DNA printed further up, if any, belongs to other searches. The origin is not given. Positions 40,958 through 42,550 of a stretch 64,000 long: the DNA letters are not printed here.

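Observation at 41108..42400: Unusual single-chain fusion: OM beta-barrel, coiled coil and TPR (CpoB/YbgF-like), divergent from a TSP3-OmpA/Pal-like gene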

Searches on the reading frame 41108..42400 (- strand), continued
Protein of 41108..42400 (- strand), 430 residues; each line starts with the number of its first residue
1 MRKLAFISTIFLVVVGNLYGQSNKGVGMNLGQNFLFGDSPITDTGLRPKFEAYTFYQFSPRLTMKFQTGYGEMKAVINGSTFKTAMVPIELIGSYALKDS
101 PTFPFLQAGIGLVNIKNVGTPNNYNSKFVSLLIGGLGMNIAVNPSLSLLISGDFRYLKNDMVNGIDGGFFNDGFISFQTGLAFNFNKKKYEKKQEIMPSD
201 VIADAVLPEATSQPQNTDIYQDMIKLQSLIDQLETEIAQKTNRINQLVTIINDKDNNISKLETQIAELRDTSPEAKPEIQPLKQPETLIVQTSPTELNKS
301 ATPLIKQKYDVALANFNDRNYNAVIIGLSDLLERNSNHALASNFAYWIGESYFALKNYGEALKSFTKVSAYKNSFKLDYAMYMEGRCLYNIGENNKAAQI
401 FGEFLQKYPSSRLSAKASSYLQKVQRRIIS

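Call 21: find_related_loci(query=A1, collection=genome_contigs, flank=10000)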
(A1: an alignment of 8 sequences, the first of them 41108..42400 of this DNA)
Query A1 (430 aa) in genome_contigs; peptide patterns used: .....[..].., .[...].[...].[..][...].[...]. (x = any residue, [..] = any of these).
409 stretches matched a pattern; 386 encode a relative of the query (tblastn E <= 1e-3); the best 80 are kept; 80 distinct loci.
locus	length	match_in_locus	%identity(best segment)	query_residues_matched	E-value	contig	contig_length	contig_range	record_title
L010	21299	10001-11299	36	1-430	2e-84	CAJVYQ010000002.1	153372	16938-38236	MAG TPA_asm: uncultured Deferribacteres bacterium isolate DRR093004_bin.37_MetaBAT_v2.12.1_MAG genome assembly, contig:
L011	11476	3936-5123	32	25-430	5e-67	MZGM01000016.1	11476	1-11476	MAG: candidate division KSB1 bacterium 4484_219 ex4484_219_scaffold_3273, whole genome shotgun sequence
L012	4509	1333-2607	30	1-426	6e-51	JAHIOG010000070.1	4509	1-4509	MAG: bacterium isolate KR13_S3.mb.119 KR13_S3.mb.119_k141_62862, whole genome shotgun sequence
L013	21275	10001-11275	29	1-426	5e-47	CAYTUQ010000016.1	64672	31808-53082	MAG TPA_asm: uncultured bacterium isolate binchicken_co262_234 genome assembly, contig: NODE_302_length_64672_cov_26.561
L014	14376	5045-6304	28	17-422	2e-42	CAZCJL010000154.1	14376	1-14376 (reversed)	MAG TPA_asm: uncultured Cytophagia bacterium isolate SRP141376_co4_213 genome assembly, contig: NODE_7147_length_14376_c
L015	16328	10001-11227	33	1-422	8e-60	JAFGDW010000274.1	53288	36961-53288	MAG: candidate division KSB1 bacterium isolate Zod_Metabat.1197 k87_11329714, whole genome shotgun sequence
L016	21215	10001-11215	31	6-425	8e-42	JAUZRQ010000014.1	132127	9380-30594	MAG: candidate division KSB1 bacterium isolate GS19_ROV16_BS04-AMOR20_M0784 AMOR20_M0784_contig14, whole genome shotgun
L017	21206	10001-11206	27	1-424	8e-41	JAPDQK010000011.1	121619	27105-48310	MAG: Candidatus Zhuqueibacter pondensis isolate JZ4_201709_bins_45 JZ-4_201709_bins_45_scaffold_11, whole genome shotgun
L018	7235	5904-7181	28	10-424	6e-40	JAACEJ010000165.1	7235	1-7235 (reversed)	MAG: Actinomycetota bacterium isolate OTbin.62 scaffold_5797, whole genome shotgun sequence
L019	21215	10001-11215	30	44-428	3e-39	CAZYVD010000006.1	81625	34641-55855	MAG TPA_asm: uncultured bacterium isolate binchicken_co256_918 genome assembly, contig: NODE_204_length_81625_cov_6.8156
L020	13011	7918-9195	29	10-424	2e-39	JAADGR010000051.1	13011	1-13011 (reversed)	MAG: Calditrichota bacterium isolate M_MetaBat.126 contig-127_19441, whole genome shotgun sequence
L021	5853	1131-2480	27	1-428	8e-39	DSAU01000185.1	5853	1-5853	MAG TPA_asm: bacterium isolate SpSt-1156 Ga0129302_1008950, whole genome shotgun sequence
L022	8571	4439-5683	28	21-424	5e-37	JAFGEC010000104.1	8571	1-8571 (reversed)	MAG: candidate division KSB1 bacterium isolate Zod_Metabat.1209 k87_1315047, whole genome shotgun sequence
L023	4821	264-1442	27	25-425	2e-36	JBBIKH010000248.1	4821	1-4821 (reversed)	MAG: bacterium isolate BR1F70218_bin_181 NODE_15879_length_4821_cov_4.738355, whole genome shotgun sequence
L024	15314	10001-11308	27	7-424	9e-36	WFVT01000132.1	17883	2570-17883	MAG: candidate division KSB1 bacterium isolate S140_5 k151_297890, whole genome shotgun sequence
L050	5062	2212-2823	31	208-424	2e-24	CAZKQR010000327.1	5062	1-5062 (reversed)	MAG TPA_asm: uncultured Cytophagia bacterium isolate binchicken_co66_201 genome assembly, contig: NODE_23190_length_5062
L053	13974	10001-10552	30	225-424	1e-22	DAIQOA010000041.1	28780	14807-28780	MAG TPA_asm: bacterium isolate CTOTU7659 NODE_2794_length_28780_cov_6.610235, whole genome shotgun sequence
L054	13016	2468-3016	33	226-424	1e-22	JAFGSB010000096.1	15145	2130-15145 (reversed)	MAG: candidate division KSB1 bacterium isolate Zod_Metabat.863 k87_7095516, whole genome shotgun sequence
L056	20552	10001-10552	30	225-424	9e-22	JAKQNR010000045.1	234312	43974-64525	MAG: bacterium isolate USDV_metabat.161 k141_91936, whole genome shotgun sequence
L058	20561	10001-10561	31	226-427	2e-21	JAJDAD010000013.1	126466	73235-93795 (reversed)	MAG: candidate division KSB1 bacterium isolate OFTM153 OFTM153_12, whole genome shotgun sequence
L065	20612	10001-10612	31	209-424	6e-20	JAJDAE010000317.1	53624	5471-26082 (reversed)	MAG: candidate division KSB1 bacterium isolate OFTM177 OFTM177_316, whole genome shotgun sequence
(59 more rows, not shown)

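Call 22: fold_search(model_id=the predicted structure, library=pdb)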
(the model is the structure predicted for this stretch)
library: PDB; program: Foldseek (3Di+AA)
matches with E <= 10: 1376; with E <= 0.001: 142
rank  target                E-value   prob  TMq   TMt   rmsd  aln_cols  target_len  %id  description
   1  9a2m_MODEL_1_A        4.1e-08  1.00  0.28  0.34  14.8       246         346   15  Model of E. coli OmpA by in-cell photo-crosslinking MS and deep learning (released 2023-02-24)
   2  9fzc_A                6.9e-08  1.00  0.29  0.65   5.1       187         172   12  Structure of OmpA-short in complex with nanobody Nb01 (released 2024-07-17)
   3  2xev_C                2.0e-07  1.00  0.27  0.92   1.2       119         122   27  Crystal structure of the TPR domain of Xanthomonas campestris ybgF (released 2010-09-15)
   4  2xev_B                2.8e-07  1.00  0.27  0.90   1.2       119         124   27  Crystal structure of the TPR domain of Xanthomonas campestris ybgF (released 2010-09-15)
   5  9fzd_A                2.8e-07  1.00  0.30  0.65   5.3       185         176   14  Structure of OmpA-long in complex with nanobody Nb39 (released 2024-07-17)
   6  2xev_A                5.9e-07  1.00  0.27  0.92   1.2       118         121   27  Crystal structure of the TPR domain of Xanthomonas campestris ybgF (released 2010-09-15)
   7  3qky                  7.1e-07  1.00  0.27  0.44   1.9       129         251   18  Crystal structure of Rhodothermus marinus BamD (released 2011-04-20)
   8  1bxw                  7.9e-07  1.00  0.26  0.54   6.3       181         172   14  OUTER MEMBRANE PROTEIN A (OMPA) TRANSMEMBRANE DOMAIN (released 1998-10-14)
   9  5waq                  2.1e-06  1.00  0.26  0.52   2.1       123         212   24  Structure of BamD from Neisseria gonorrhoeae (released 2017-12-06)
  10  1qjp                  2.5e-06  1.00  0.25  0.65   4.7       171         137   12  HIGH RESOLUTION STRUCTURE OF THE OUTER MEMBRANE PROTEIN A (OMPA) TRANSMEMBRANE DOMAIN (released 2000-06-30)
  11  5efr                  2.8e-06  1.00  0.27  0.29   8.4       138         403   18  Crystal Structure of a BamA-BamD fusion (released 2016-01-27)
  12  8ump_A                4.3e-06  1.00  0.26  0.88   2.1       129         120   26  T33-ml35 - Designed Tetrahedral Protein Cage Using Machine Learning Algorithms (released 2023-11-15)
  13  1p4t                  5.7e-06  1.00  0.25  0.56   5.6       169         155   15  Crystal structure of Neisserial surface protein A (NspA) (released 2003-07-22)
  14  9h85_D                6.4e-06  1.00  0.28  0.52   4.0       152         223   17  BAM-hinge (GSGS) (released 2025-10-22)
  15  2n2l_MODEL_1_A        6.8e-06  1.00  0.24  0.53   6.9       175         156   14  NMR structure of yersinia pestis ail (attachment invasion locus) in decylphosphocholine micelles calculated wi (released 2015-07-22)
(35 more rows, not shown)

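Call 31: search_protein_families(library=pfam, proteins=[L017:9184-9831:+, L024:7088-8038:+, L018:3058-4773:+, L018:1686-2999:+, L024:11410-13470:+, L017:7792-8805:+, L058:8454-9668:+, L058:7112-8338:+, L058:5322-7100:+, L065:8577-9719:+], max_evalue=0.01)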
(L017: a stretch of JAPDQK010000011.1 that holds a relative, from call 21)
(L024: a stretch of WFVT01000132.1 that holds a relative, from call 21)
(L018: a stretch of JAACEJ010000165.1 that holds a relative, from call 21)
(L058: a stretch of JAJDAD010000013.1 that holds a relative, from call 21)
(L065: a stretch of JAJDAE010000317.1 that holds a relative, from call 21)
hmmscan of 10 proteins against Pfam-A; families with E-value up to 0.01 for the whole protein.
L017:9184-9831:+ (216 aa): 0 families

L024:7088-8038:+ (317 aa): 5 families
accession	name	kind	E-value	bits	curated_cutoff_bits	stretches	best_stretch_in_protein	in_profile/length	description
PF08240.17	ADH_N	-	1.7e-22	80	23.5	1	22-126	2-104/104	Alcohol dehydrogenase GroES-like domain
PF00107.32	ADH_zinc_N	-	5.8e-10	39.7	31.8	1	165-276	2-126/129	Zinc-binding dehydrogenase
PF16912.11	Glu_dehyd_C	-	3.5e-09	36.9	34.9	1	147-303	25-200/211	Glucose dehydrogenase C-terminus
PF01488.26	Shikimate_DH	-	0.00016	22.2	24.3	1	155-223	13-87/138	Shikimate / quinate 5-dehydrogenase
PF00070.33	Pyr_redox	-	0.0013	19.7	22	1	157-188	2-33/82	Pyridine nucleotide-disulphide oxidoreductase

L018:3058-4773:+ (572 aa): 2 families
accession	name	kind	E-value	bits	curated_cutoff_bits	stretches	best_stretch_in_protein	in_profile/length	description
PF13860.13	FlgD_ig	-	8.4e-12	45.3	27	1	495-554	12-71/79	FlgD Ig-like domain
PF19527.4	DUF6055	-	6.9e-06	25.7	27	1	209-311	128-234/417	Family of unknown function (DUF6055)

L018:1686-2999:+ (438 aa): 19 families
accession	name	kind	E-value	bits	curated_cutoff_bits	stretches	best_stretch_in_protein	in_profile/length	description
PF01926.29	MMR_HSR1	-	1.1e-53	180.6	21.9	2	6-121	2-113/113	50S ribosome-binding GTPase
PF14714.11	KH_dom-like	-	1.1e-30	106.1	27.3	1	355-435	1-81/81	KH-domain-like of EngA bacterial GTPase enzymes, C-terminal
PF00009.33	GTP_EFTU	-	1.9e-22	80.2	26.5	2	210-347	54-184/188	Elongation factor Tu GTP binding domain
PF02421.24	FeoB_N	-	3.2e-22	79.2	27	2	6-151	3-147/156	Ferrous iron transport protein B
PF00350.29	Dynamin_N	-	1.8e-13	51.3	27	0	180-213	1-34/168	Dynamin family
PF04548.22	AIG1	-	5.8e-13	49.1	27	2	179-283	2-106/212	AIG1 family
PF03193.22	RsgA_GTPase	-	8.7e-09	35.9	30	0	87-236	29-169/174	RsgA GTPase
PF08477.19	Roc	-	8.4e-07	29.7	27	1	6-123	2-119/119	Ras of Complex, Roc, domain of DAPkinase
PF00025.27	Arf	-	2e-06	27.9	22.3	0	6-126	17-129/174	ADP-ribosylation factor family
PF00071.28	Ras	-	3.1e-06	27.3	21.6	0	179-342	1-153/162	Ras family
PF00005.33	ABC_tran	-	1.2e-05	26.3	25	0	179-258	13-80/137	ABC transporter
PF09439.16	SRPRB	-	0.00083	19.2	25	0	2-99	2-88/178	Signal recognition particle receptor beta subunit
PF13401.12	AAA_22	-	0.00087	20.1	27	0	3-78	5-80/130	AAA domain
PF13479.12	AAA_24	-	0.00095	19.5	27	0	178-214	3-36/195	AAA domain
PF08937.16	ThsB_TIR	-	0.0027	18.5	21.2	0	53-119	27-94/100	Thoeris protein ThsB, TIR-like domain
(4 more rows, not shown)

L024:11410-13470:+ (687 aa): 8 families
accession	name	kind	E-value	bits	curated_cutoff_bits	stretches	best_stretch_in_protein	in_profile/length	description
PF00072.30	Response_reg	-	2.5e-14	53.8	30.2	1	22-122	1-99/111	Response regulator receiver domain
PF13426.13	PAS_9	-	2e-10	41.3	27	1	161-255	3-96/103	PAS domain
PF00989.32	PAS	-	2.3e-07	31.3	22.6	1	161-253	13-106/113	PAS fold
PF13492.12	GAF_3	-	1.1e-06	29.6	27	1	573-634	74-129/129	GAF domain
PF13185.12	GAF_2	-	1.9e-06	28.5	28.6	1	481-633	5-136/136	GAF domain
PF01590.32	GAF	-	2e-06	28.8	22.4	1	551-632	64-133/133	GAF domain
PF08447.18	PAS_3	-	4.7e-05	24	25.6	1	172-255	2-87/89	PAS fold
PF08448.16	PAS_4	-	0.0045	17.6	23.1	0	162-253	8-98/110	PAS fold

L017:7792-8805:+ (338 aa): 26 families (the best 25 are shown)
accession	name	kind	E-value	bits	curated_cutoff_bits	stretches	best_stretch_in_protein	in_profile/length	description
PF07719.23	TPR_2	-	1.6e-31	106.2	27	3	199-230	2-33/34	Tetratricopeptide repeat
PF00515.34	TPR_1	-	4.3e-31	105.9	27.8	2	199-230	2-33/34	Tetratricopeptide repeat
PF13181.12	TPR_8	-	1.2e-21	75.4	25.7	2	199-230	2-33/34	Tetratricopeptide repeat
PF13371.12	TPR_9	-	3.3e-19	69.1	35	2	172-230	3-61/73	Tetratricopeptide repeat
PF13414.12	TPR_11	-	3.3e-18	65.5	26.8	2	239-279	1-41/42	TPR repeat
PF13432.12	TPR_16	-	1.3e-16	61.1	32.7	2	181-229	14-62/65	Tetratricopeptide repeat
PF13428.12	TPR_14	-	1.3e-16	59.9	23.5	3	233-273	2-42/44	Tetratricopeptide repeat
PF14559.12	TPR_19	-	5.5e-16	59.1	25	2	243-294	2-53/68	Tetratricopeptide repeat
PF13431.12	TPR_17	-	2.1e-15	56.1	24.4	2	254-286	1-33/34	Tetratricopeptide repeat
PF13424.12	TPR_12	-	1.6e-13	51.1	30.1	2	165-228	4-75/77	Tetratricopeptide repeat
PF12895.13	ANAPC3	-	2.3e-11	44.2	27.2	2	239-291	30-81/82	Anaphase-promoting complex, cyclosome, subunit 3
PF23914.1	TPR_CcmH_CycH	-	7.6e-09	36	42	1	194-295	46-150/158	Cytochrome c-type biogenesis protein H TPR domain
PF13174.12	TPR_6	-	6.1e-07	30.1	26.3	1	199-231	1-33/33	Tetratricopeptide repeat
PF01239.28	PPTA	-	1.7e-06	27.8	29.5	1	181-208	2-29/32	Protein prenyltransferase alpha subunit repeat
PF13176.12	TPR_7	-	3.6e-06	27.1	27.9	0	239-265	6-32/36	Tetratricopeptide repeat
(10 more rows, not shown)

L058:8454-9668:+ (405 aa): 1 family
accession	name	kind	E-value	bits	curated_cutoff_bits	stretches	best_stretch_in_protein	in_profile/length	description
PF13505.12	OMP_b-brl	-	2.4e-08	34.8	28.7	1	28-215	2-175/175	Outer membrane protein beta-barrel domain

L058:7112-8338:+ (409 aa): 1 family
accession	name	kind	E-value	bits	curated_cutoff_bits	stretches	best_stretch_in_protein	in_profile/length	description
PF01098.24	FTSW_RODA_SPOVE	-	2.6e-92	310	26.4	2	190-403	144-352/356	Cell cycle protein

L058:5322-7100:+ (593 aa): 2 families
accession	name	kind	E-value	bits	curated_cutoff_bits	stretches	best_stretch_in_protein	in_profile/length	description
PF00905.27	Transpeptidase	-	1.3e-67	228.5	22.1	1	257-576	1-295/299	Penicillin binding protein transpeptidase domain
PF03717.20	PBP_dimer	-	5.7e-45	154.4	24.4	1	53-221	3-178/180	Penicillin-binding Protein dimerisation domain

L065:8577-9719:+ (381 aa): 1 family
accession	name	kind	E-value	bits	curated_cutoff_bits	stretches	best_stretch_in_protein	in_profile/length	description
PF13505.12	OMP_b-brl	-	4.1e-09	37.3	28.7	1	31-192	21-175/175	Outer membrane protein beta-barrel domain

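Call 32: search_protein_families(library=pfam, proteins=[L050:31-1791:+, L053:10673-13972:+, L053:4907-5374:+, L053:5474-7693:+, L053:3610-4848:+, L056:2920-3555:+, L054:6780-7328:+, L019:11859-12659:-, L019:7445-8551:-], max_evalue=0.01)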
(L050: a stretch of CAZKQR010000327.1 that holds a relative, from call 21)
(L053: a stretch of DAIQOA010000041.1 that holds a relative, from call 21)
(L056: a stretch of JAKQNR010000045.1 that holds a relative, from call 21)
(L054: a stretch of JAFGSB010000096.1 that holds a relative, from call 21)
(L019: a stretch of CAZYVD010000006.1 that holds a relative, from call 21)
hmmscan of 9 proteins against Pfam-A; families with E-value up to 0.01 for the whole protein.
L050:31-1791:+ (587 aa): 8 families
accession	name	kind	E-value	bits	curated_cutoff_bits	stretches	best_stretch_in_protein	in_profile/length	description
PF02463.25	SMC_N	-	2.1e-17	63.8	40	1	19-524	2-201/220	RecF/RecN/SMC N terminal domain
PF13476.12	AAA_23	-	6.3e-09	37.2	27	1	22-88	2-68/201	AAA domain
PF13304.12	AAA_21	-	2.5e-07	31.5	27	1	470-524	246-302/304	AAA domain, putative AbiEii toxin, Type IV TA system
PF13175.12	AAA_15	-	8.4e-05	22.8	32.1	1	18-70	1-54/374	AAA ATPase domain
PF13191.12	AAA_16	-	0.00029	21.8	32.6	0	38-71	23-60/167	AAA ATPase domain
PF13401.12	AAA_22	-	0.0011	19.7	27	0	38-76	4-33/130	AAA domain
PF00005.33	ABC_tran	-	0.0017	19.4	25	0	42-64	14-36/137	ABC transporter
PF13555.12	AAA_29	-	0.0062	16.7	27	0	34-63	16-46/61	P-loop containing region of AAA domain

L053:10673-13972:+ (1100 aa): 6 families
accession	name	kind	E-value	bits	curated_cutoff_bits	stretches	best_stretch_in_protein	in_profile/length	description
PF07733.18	DNA_pol3_alpha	-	6.7e-104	347.6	23.9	1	299-556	1-260/260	Bacterial DNA polymerase III alpha NTPase domain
PF17657.6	DNA_pol3_finger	-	6.8e-64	214.6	22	1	559-721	1-165/166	Bacterial DNA polymerase III alpha subunit finger domain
PF02811.25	PHP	-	2.3e-61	207.3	26.4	1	6-178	1-164/164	PHP domain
PF14579.12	HHH_6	-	1.1e-29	102.9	25.6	1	795-884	1-90/90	Helix-hairpin-helix motif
PF01336.31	tRNA_anti-codon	-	6.7e-12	45.6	27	1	980-1056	1-73/75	OB-fold nucleic acid binding domain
PF13742.12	tRNA_anti_2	-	0.0041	17.8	27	1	979-1053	21-92/95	OB-fold nucleic acid binding domain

L053:4907-5374:+ (156 aa): 1 family
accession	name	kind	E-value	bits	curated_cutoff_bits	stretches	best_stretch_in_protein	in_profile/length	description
PF00885.24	DMRL_synthase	-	5.6e-60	201.7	26.7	1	14-151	2-138/139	6,7-dimethyl-8-ribityllumazine synthase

L053:5474-7693:+ (740 aa): 5 families
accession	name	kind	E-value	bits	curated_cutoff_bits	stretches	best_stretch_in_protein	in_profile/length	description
PF07494.17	Reg_prop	-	9.8e-20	68.6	20.4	0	527-547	2-22/24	Two component regulator propeller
PF21544.3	PorZ_N_b_propeller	-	5.6e-10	40.2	27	1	62-206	2-154/154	TSS9, PorZ, N-terminal beta-propeller domain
PF13860.13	FlgD_ig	-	9.8e-05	22.7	27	1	669-727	17-77/79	FlgD Ig-like domain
PF13585.12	CHU_C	-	0.0007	20.1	27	1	667-731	17-78/86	CHU_C Type IX secretion signal domain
PF07569.16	Hira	-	0.0097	16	25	0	89-128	66-105/220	TUP1-like enhancer of split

L053:3610-4848:+ (413 aa): 2 families
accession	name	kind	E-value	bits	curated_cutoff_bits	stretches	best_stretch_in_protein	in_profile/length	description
PF00926.24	DHBP_synthase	-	1.6e-78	263.1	26.4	1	17-208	2-191/191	3,4-dihydroxy-2-butanone 4-phosphate synthase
PF00925.25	GTP_cyclohydro2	-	2e-75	252.3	23.3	1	221-382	5-164/165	GTP cyclohydrolase II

L056:2920-3555:+ (212 aa): 1 family
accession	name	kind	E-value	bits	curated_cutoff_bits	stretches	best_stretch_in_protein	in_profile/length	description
PF00677.23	Lum_binding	-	1.4e-46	156.8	27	2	99-183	1-86/86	Lumazine binding domain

L054:6780-7328:+ (183 aa): 1 family
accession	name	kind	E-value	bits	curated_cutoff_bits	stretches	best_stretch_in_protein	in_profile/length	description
PF04893.22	Yip1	-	4.9e-19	69.3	28.6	1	10-173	2-171/173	Yip1 domain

L019:11859-12659:- (266 aa): 2 families
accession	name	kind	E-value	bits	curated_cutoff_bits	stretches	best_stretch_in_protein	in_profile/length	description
PF00902.23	TatC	-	9.3e-69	231.8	25.1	1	18-227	1-208/208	Sec-independent protein translocase protein (TatC)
PF24378.1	DUF7534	-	0.0052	17.4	28.4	0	205-231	14-40/57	Family of unknown function (DUF7534)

L019:7445-8551:- (368 aa): 0 families
